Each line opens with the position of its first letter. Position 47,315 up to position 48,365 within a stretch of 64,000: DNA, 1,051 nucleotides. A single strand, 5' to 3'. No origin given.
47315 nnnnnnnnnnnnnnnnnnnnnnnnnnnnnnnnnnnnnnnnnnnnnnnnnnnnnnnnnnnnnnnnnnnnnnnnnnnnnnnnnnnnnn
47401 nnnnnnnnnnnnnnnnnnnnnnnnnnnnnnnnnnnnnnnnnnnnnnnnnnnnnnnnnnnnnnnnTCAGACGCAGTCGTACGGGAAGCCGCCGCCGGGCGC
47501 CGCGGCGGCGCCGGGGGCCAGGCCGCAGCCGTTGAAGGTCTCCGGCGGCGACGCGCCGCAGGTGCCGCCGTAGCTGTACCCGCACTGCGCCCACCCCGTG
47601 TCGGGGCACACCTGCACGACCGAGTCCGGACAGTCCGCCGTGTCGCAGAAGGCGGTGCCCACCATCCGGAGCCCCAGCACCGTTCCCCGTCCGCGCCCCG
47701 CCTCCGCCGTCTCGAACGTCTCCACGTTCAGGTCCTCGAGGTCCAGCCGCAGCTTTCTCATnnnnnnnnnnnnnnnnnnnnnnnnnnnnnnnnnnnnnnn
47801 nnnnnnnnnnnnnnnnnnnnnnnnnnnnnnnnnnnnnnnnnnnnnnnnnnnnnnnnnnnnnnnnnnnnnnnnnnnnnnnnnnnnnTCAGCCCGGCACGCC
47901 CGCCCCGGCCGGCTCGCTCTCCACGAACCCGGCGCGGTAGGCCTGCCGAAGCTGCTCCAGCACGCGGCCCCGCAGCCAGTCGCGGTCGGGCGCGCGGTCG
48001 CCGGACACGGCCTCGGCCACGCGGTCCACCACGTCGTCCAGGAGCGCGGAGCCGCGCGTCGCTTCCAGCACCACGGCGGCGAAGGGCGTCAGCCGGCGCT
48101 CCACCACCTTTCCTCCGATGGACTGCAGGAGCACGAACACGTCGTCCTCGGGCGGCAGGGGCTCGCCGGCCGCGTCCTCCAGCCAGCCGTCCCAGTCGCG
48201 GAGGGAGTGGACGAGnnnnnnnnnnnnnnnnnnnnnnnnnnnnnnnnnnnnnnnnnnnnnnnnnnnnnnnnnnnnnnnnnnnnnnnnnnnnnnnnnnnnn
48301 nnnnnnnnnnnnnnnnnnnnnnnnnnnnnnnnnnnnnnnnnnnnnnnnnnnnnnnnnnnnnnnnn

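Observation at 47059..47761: Two divergent, extremely Cys-rich precursor peptides sharing a nisin-like leader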

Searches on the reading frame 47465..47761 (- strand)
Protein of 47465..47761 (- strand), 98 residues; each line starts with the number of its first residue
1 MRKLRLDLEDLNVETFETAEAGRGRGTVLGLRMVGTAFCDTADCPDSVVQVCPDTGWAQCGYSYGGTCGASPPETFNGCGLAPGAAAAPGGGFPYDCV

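Call 3: search_protein_families(library=ncbifam, proteins=[window:47465-47761:-], max_evalue=1)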
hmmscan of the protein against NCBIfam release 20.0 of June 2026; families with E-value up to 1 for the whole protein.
window:47465-47761:- (98 aa): 0 families

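Call 4: search_protein_families(library=pfam, proteins=[window:47465-47761:-], max_evalue=1)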
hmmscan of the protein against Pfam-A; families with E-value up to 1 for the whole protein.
window:47465-47761:- (98 aa): 0 families

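Call 20: find_homologous_proteins(query=window:47468-47761:-, max_evalue=10)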
Query seq(98 aa) (98 aa): 13 proteins with E <= 10 among 36 candidates.
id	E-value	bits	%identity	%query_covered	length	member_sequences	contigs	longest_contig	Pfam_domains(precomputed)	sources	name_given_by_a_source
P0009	1.6e-61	223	100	100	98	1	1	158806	-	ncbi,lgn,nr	ncbi:MAG: hypothetical protein JWM27_3515 [Gemmatimonadetes bacterium]|nr:hypothetical protein [Gemm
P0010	1.3e-19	88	52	100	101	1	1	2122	-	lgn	-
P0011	4.6e-19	86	56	100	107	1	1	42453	-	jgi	jgi:hypothetical protein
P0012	9.8e-18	82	56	100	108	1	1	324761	-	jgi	jgi:hypothetical protein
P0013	3.9e-17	80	53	100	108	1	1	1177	-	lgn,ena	-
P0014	4.2e-16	77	53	100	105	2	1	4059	-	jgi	jgi:hypothetical protein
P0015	9.0e-14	69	58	74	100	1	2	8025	-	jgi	jgi:hypothetical protein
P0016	1.4e-13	69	52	82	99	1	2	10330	-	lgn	-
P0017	1.5e-13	69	51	79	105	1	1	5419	-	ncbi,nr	ncbi:MAG TPA: hypothetical protein VFH27_13730 [Longimicrobiaceae bacterium]|nr:hypothetical protein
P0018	5.8e-13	67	56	74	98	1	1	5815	-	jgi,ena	-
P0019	4.4e-11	61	46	100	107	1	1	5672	-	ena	-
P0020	8.5e+0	24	41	81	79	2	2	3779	-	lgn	-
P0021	8.9e+0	24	39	81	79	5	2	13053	-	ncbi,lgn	ncbi:MAG: hypothetical protein ACJ8GN_04570 [Longimicrobiaceae bacterium]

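Call 23: find_encoding_contigs(protein=P0012, flank=10000, max_places=3)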
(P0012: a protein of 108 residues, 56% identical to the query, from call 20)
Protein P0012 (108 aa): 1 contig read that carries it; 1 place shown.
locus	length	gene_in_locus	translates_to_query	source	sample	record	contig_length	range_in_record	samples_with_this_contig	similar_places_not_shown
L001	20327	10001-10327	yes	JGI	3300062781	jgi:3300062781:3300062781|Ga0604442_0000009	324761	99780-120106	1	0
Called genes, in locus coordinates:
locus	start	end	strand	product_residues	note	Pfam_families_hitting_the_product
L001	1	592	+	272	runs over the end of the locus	PF01551:Peptidase_M23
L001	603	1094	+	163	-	PF04519:Bactofilin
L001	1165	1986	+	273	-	PF01784:DUF34_NIF3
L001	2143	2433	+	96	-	PF04248:NTP_transf_9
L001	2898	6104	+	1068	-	PF04738:Lant_dehydr_N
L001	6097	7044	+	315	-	PF14028:Lant_dehydr_C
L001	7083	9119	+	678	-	PF05147:LANC_like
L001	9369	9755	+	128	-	-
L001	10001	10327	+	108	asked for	-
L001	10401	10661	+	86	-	-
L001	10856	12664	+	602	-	PF00664:ABC_membrane, PF00005:ABC_tran, PF09818:ABC_ATPase (faint)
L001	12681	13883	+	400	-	PF25973:BSH_CzcB (weak), PF26002:Beta-barrel_AprE (weak)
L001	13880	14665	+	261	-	PF00082:Peptidase_S8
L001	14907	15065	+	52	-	-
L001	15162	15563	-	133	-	PF09685:MamF_MmsF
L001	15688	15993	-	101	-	PF02583:Trns_repr_metal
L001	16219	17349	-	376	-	-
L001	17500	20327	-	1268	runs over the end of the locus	PF07693:KAP_NTPase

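Call 24: find_encoding_contigs(protein=P0011, flank=10000, max_places=3)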
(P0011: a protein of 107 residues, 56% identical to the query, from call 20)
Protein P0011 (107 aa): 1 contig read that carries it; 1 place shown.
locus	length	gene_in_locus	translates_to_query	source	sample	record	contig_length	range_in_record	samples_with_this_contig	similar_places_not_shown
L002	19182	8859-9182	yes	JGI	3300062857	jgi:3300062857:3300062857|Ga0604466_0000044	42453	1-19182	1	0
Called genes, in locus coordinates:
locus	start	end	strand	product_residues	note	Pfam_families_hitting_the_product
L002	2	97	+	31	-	?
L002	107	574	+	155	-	PF04519:Bactofilin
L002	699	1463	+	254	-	PF01784:DUF34_NIF3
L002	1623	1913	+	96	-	PF04248:NTP_transf_9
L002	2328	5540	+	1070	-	PF04738:Lant_dehydr_N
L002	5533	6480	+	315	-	PF14028:Lant_dehydr_C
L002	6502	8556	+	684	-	PF05147:LANC_like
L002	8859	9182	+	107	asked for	-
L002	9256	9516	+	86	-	-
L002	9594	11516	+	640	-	PF00664:ABC_membrane, PF00005:ABC_tran, PF09818:ABC_ATPase (faint)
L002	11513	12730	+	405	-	PF25973:BSH_CzcB (weak), PF26002:Beta-barrel_AprE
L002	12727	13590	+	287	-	PF00082:Peptidase_S8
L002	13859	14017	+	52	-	-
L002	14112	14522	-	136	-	PF09685:MamF_MmsF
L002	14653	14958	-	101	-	PF02583:Trns_repr_metal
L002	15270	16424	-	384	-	-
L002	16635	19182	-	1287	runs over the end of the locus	PF07693:KAP_NTPase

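Call 45: find_encoding_contigs(protein=P0016, flank=6000, max_places=2)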
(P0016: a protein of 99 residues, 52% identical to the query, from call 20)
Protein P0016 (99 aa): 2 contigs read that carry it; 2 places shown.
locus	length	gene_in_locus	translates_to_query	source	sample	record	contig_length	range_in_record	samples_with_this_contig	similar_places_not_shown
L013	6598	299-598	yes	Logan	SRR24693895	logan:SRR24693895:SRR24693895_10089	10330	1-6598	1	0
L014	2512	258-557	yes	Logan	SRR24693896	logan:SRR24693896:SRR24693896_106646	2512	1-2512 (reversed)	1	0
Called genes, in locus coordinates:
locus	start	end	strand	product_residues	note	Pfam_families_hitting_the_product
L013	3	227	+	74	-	?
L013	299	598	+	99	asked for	-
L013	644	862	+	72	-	-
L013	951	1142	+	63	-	-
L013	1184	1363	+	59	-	-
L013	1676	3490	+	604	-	PF00664:ABC_membrane, PF00005:ABC_tran, PF02463:SMC_N (faint), PF09818:ABC_ATPase (faint), PF13304:AAA_21 (faint)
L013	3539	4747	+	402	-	PF25919:BSH_CusB (faint), PF25973:BSH_CzcB (weak), PF25984:BSH_YknX (weak), PF26002:Beta-barrel_AprE (weak)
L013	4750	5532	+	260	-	PF00082:Peptidase_S8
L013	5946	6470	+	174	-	PF00652:Ricin_B_lectin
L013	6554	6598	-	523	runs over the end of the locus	PF00149:Metallophos, PF02872:5_nucleotid_C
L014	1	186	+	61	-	?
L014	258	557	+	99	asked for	-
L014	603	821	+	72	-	-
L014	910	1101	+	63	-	-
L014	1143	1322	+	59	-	-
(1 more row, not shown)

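Call 46: find_encoding_contigs(protein=P0015, flank=6000, max_places=2)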
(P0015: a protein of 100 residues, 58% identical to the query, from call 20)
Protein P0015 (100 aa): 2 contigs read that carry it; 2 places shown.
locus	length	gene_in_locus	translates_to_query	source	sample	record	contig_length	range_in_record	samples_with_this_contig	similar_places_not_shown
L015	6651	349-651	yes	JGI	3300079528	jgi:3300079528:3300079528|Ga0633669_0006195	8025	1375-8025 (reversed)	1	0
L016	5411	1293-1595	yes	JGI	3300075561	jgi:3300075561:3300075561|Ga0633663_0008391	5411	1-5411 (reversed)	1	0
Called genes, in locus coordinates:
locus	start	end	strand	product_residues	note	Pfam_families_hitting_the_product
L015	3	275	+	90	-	?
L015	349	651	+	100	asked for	-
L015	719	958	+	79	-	-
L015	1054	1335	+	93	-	-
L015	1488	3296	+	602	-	PF00664:ABC_membrane, PF02463:SMC_N (faint), PF00005:ABC_tran, PF13401:AAA_22 (faint), PF13304:AAA_21 (faint)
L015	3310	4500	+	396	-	PF25919:BSH_CusB (faint), PF25973:BSH_CzcB (weak), PF25984:BSH_YknX (weak), PF26002:Beta-barrel_AprE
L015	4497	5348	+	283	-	PF00082:Peptidase_S8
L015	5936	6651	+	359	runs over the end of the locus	PF16670:PI-PLC-C1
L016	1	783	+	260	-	?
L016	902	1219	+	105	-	-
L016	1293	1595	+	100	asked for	-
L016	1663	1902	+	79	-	-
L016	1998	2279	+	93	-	-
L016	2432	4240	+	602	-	PF00664:ABC_membrane, PF02463:SMC_N (faint), PF00005:ABC_tran, PF13401:AAA_22 (faint), PF13304:AAA_21 (faint)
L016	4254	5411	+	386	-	?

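Call 47: find_encoding_contigs(protein=P0019, flank=6000, max_places=2)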
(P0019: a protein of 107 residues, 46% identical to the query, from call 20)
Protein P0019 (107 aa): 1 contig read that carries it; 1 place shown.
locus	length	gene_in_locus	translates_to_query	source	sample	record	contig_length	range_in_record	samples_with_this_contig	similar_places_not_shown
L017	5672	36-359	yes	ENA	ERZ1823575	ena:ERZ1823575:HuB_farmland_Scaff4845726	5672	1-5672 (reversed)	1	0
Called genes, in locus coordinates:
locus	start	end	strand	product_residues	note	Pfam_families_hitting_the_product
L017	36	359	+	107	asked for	-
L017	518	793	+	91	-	-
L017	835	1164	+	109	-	-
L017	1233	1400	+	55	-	-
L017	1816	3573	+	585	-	PF00664:ABC_membrane, PF00005:ABC_tran, PF02463:SMC_N (faint), PF13304:AAA_21 (faint)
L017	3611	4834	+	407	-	PF25973:BSH_CzcB (weak), PF25984:BSH_YknX (faint), PF26002:Beta-barrel_AprE (faint)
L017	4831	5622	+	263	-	PF00082:Peptidase_S8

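Call 73: search_protein_families(library=pfam, proteins=[L001:8787-9116:+], max_evalue=10)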
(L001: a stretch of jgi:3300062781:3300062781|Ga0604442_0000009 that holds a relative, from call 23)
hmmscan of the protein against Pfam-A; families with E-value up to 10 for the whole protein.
L001:8787-9116:+ (110 aa): 4 families
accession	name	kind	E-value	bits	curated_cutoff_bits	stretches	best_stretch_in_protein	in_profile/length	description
PF16007.11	DUF4777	-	8.8e-05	23.1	34.4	1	50-102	12-60/66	Domain of unknown function (DUF4777)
PF05402.18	PqqD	-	0.0037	18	23.4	1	42-99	14-67/67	Coenzyme PQQ synthesis protein D (PqqD)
PF21055.3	ZSWIM4-8_C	-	0.0057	16.9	27.3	1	32-101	48-119/173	ZSWIM4-8, C-terminal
PF22106.1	NGO1945_C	-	0.047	14.5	27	1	20-76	20-78/93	NGO1945 C-terminal domain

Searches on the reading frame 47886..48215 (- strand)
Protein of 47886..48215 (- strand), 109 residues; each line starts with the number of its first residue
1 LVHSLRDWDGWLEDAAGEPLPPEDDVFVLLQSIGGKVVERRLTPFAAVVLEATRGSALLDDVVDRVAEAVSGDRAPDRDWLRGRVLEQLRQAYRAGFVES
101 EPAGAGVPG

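Call 68: search_solved_structures(query=A5, max_evalue=10, show_alignments=3)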
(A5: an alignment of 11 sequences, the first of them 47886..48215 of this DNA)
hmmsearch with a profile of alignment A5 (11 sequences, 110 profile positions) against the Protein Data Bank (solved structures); distinct sequences matched with E-value up to 10: 4.
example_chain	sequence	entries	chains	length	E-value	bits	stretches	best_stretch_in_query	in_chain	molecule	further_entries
8s4e_A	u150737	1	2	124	0.34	14.4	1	43-98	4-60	Genome assembly, chromosome: A10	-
7dgu_A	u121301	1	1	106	0.5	13.9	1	65-96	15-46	de novo designed protein H4A1R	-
9jm8_B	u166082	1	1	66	0.83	13.2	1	40-90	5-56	LRD-7V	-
5cwh_A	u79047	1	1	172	4.7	10.7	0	28-84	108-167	Designed helical repeat protein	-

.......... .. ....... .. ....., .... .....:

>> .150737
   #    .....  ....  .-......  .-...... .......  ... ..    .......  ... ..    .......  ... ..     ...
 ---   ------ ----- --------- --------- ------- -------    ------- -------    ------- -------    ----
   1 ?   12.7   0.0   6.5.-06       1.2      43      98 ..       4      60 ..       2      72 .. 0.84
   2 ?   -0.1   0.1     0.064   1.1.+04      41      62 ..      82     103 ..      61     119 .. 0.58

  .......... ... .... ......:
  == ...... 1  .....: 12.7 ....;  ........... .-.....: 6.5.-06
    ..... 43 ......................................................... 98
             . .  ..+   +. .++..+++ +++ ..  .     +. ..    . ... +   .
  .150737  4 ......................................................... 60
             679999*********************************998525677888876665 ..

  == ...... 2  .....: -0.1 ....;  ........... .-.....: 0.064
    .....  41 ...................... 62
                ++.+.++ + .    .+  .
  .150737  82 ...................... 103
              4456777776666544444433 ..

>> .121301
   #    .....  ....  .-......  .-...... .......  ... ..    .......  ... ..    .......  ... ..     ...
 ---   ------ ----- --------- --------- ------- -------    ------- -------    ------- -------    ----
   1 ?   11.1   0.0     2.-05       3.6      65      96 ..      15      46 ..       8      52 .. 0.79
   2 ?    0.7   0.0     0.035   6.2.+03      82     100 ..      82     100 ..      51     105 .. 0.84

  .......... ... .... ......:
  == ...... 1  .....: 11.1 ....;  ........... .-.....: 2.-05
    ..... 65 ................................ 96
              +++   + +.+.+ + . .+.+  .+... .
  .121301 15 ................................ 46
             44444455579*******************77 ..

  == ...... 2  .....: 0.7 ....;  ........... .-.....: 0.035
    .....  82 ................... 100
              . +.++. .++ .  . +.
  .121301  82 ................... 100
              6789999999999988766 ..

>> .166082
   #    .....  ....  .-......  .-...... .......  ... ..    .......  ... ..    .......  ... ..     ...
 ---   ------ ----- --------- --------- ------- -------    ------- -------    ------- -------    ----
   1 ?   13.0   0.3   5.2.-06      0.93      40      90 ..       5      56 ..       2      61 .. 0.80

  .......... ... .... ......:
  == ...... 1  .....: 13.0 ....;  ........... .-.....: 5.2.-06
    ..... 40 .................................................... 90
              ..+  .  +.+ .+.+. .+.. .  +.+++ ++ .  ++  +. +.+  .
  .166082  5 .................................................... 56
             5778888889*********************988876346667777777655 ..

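Call 69: search_protein_families(library=pfam, alignment_id=A5, max_evalue=10)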
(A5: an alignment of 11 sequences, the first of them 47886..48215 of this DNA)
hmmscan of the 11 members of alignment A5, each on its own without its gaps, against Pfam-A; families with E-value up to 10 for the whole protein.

A. member 1, window:47886-48215:- (109 aa): 1 family
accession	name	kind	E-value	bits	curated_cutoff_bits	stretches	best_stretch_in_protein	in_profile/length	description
PF24430.1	DUF7553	-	0.02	15.8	27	1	59-92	28-60/85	Family of unknown function (DUF7553)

B. families by the number of members that match (of 11 scanned): 7 families
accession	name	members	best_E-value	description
PF16007.11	DUF4777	8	8.8e-05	Domain of unknown function (DUF4777)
PF05402.18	PqqD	7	0.0037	Coenzyme PQQ synthesis protein D (PqqD)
PF21055.3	ZSWIM4-8_C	4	0.0057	ZSWIM4-8, C-terminal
PF22106.1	NGO1945_C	3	0.017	NGO1945 C-terminal domain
PF24430.1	DUF7553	2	0.02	Family of unknown function (DUF7553)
PF20115.4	DUF6505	1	0.023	Family of unknown function (DUF6505)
PF24035.1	DUF7344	1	0.048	Domain of unknown function (DUF7344)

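Call 76: predict_structure(protein=window:47886-48215:-)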
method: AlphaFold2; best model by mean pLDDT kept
length: 109 residues; sequences in the alignment: 1
mean_pLDDT: 70.1   pTM: 0.65
mean pLDDT of the five models: 70.1, 69.4, 58.3, 50.8, 47.1
residues with pLDDT >= 90: 0; 70-90: 69; 50-70: 23; < 50: 17
segments of 3 or more residues with pLDDT < 50: 1-9, 106-109
pLDDT, mean of each block of 10 residues (from residue 1): 40 50 66 76 83 78 84 70 88 82 54
secondary structure, 60 per line:
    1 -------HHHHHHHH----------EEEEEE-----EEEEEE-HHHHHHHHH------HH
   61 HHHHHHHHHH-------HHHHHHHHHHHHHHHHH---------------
elements in order: H8-15 E26-31 E37-42 H44-52 H59-70 H78-94

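Call 79: fold_search(model_id=the predicted structure, library=pdb)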
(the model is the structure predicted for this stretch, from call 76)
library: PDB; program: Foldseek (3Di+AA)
matches with E <= 10: 270; with E <= 0.001: 0
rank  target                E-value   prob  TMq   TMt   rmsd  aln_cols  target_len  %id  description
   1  5v1u_B                1.6e-01  0.89  0.48  0.58   7.2        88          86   12  TbiB1 in Complex with the TbiA(beta) Leader Peptide (released 2018-09-05)
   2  5v1u_D                3.1e-01  0.77  0.47  0.59   7.9        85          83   16  TbiB1 in Complex with the TbiA(beta) Leader Peptide (released 2018-09-05)
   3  5v1v_A                3.5e-01  0.75  0.47  0.57   7.2        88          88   12  TbiB1 in Complex with the TbiA(alpha) Leader Peptide (released 2018-09-05)
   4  6ec7                  3.7e-01  0.28  0.38  0.07  12.5       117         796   21  Glutamylation domain, TbtB, from thiomuracin biosynthesis (released 2019-08-14)
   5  5v1u_C                4.2e-01  0.66  0.45  0.56   7.8        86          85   13  TbiB1 in Complex with the TbiA(beta) Leader Peptide (released 2018-09-05)
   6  3eyy_A                5.1e-01  0.85  0.45  0.37   3.7        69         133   30  Structural basis for the specialization of Nur, a nickel-specific Fur homologue, in metal sensing and DNA recognition (released 2009-06-09)
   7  5dfn_A                5.1e-01  0.28  0.39  0.27  12.5       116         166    7  Structure of Tetrahymena Telomerase P45 C-terminal domain (released 2015-10-28)
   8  5dfn_B                6.5e-01  0.18  0.37  0.26  14.8       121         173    7  Structure of Tetrahymena Telomerase P45 C-terminal domain (released 2015-10-28)
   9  6ec8                  6.9e-01  0.20  0.38  0.07  12.1       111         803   22  Glutamylation domain, TbtB, from thiomuracin biosynthesis bound to 5'-phosphodesmethylglutamycin (released 2019-06-19)
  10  8vhp_H                6.9e-01  0.16  0.30  0.07   9.2        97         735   18  Crystal structure of E. coli class Ia ribonucleotide reductase alpha subunit W28A variant bound to CDP and two molecul (released 2024-09-04)
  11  9hfl_A                7.8e-01  0.07  0.20  0.04  14.7       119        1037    9  Cryo-EM structure of the human snRNA export complex comprising CBC-PHAX-CRM1-RanGTP and capped-RNA (released 2025-07-16)
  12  6jx3_B                8.9e-01  0.51  0.44  0.55   6.6        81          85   11  Lasso peptide synthetase B1 complexed with the leader peptide (released 2019-06-26)
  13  5cnv_A                8.9e-01  0.14  0.29  0.07   9.2        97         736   18  Crystal structure of the dATP inhibited E. coli class Ia ribonucleotide reductase complex bound to GDP and TTP at 3.20 (released 2016-01-20)
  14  8vhp_F                1.0e+00  0.13  0.30  0.07   9.5        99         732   16  Crystal structure of E. coli class Ia ribonucleotide reductase alpha subunit W28A variant bound to CDP and two molecul (released 2024-09-04)
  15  2x0x_A                1.0e+00  0.12  0.28  0.06   9.6        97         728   18  Ribonucleotide reductase R1 subunit of E. coli to 2.3 A resolution (released 2010-01-26)
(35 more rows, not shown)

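Call 93: search_solved_structures(query=A6, max_evalue=10, show_alignments=2)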
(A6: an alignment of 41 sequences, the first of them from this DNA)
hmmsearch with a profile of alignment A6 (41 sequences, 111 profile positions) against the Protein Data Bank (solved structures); distinct sequences matched with E-value up to 10: 3.
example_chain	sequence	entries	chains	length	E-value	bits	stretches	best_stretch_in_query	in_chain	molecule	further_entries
7dgu_A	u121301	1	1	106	0.0074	19.6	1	59-96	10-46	de novo designed protein H4A1R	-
7bqq_A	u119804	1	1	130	1.5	12.2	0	59-93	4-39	Gogy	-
5cwb_A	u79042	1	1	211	3.6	11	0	61-94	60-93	Designed helical repeat protein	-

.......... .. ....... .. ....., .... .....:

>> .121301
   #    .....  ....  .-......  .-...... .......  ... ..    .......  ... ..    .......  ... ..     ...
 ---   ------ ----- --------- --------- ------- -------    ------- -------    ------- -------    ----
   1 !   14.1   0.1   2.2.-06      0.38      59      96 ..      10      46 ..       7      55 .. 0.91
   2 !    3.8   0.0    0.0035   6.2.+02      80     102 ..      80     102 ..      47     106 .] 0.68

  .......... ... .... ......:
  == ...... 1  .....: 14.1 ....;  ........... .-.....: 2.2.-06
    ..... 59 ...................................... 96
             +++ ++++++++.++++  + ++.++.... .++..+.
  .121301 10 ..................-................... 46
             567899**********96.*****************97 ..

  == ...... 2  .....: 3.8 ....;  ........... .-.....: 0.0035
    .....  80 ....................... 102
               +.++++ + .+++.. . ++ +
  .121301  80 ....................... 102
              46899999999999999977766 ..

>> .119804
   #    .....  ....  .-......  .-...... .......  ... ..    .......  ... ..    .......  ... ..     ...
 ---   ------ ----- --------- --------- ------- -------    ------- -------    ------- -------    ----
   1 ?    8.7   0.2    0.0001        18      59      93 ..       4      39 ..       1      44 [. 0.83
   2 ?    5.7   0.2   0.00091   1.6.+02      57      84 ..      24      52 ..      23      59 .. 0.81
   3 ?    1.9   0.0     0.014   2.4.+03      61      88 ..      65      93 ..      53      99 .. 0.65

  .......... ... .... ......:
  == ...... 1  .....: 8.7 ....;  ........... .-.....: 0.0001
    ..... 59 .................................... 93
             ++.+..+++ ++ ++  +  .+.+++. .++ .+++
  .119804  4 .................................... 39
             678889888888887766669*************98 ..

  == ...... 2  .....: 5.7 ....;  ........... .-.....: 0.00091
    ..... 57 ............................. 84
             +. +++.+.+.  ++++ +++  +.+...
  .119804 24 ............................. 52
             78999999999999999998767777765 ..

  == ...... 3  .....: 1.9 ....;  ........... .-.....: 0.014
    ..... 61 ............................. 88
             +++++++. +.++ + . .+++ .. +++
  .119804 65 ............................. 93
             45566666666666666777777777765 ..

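Call 94: search_protein_families(library=pfam, alignment_id=A6, max_evalue=1)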
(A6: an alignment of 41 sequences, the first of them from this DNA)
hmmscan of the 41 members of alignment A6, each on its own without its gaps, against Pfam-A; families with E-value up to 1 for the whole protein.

A. member 1, seq(109 aa): 1 family
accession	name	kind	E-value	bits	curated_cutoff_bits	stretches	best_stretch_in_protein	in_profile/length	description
PF24430.1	DUF7553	-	0.02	15.8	27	1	59-92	28-60/85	Family of unknown function (DUF7553)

B. families by the number of members that match (of 41 scanned): 36 families (the first 25 are shown)
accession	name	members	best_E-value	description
PF22106.1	NGO1945_C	18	9.1e-08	NGO1945 C-terminal domain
PF05402.18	PqqD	15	1.6e-05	Coenzyme PQQ synthesis protein D (PqqD)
PF16007.11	DUF4777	12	0.0015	Domain of unknown function (DUF4777)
PF09851.14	SHOCT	1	0.0021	Short C-terminal domain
PF12840.13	HTH_20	1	0.0054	Helix-turn-helix domain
PF19939.4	DUF6401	1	0.0069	Family of unknown function (DUF6401)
PF14070.11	YjfB_motility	1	0.016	Putative motility protein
PF04380.18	BMFP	1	0.018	Membrane fusogenic activity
PF24430.1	DUF7553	1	0.02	Family of unknown function (DUF7553)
PF08044.16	DUF1707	1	0.021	DUF1707 SHOCT-like domain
PF22592.2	FCaBP_EF-hand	1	0.024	FCaBP EF-hand domain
PF21917.1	NMB0537_N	1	0.025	N-terminal region of NMB0537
PF11668.13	Gp_UL130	1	0.042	HCMV glycoprotein pUL130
PF23927.1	DUF7265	1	0.05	Domain of unknown function (DUF7265)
PF16911.10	PapA_C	1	0.057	Phthiocerol/phthiodiolone dimycocerosyl transferase C-terminus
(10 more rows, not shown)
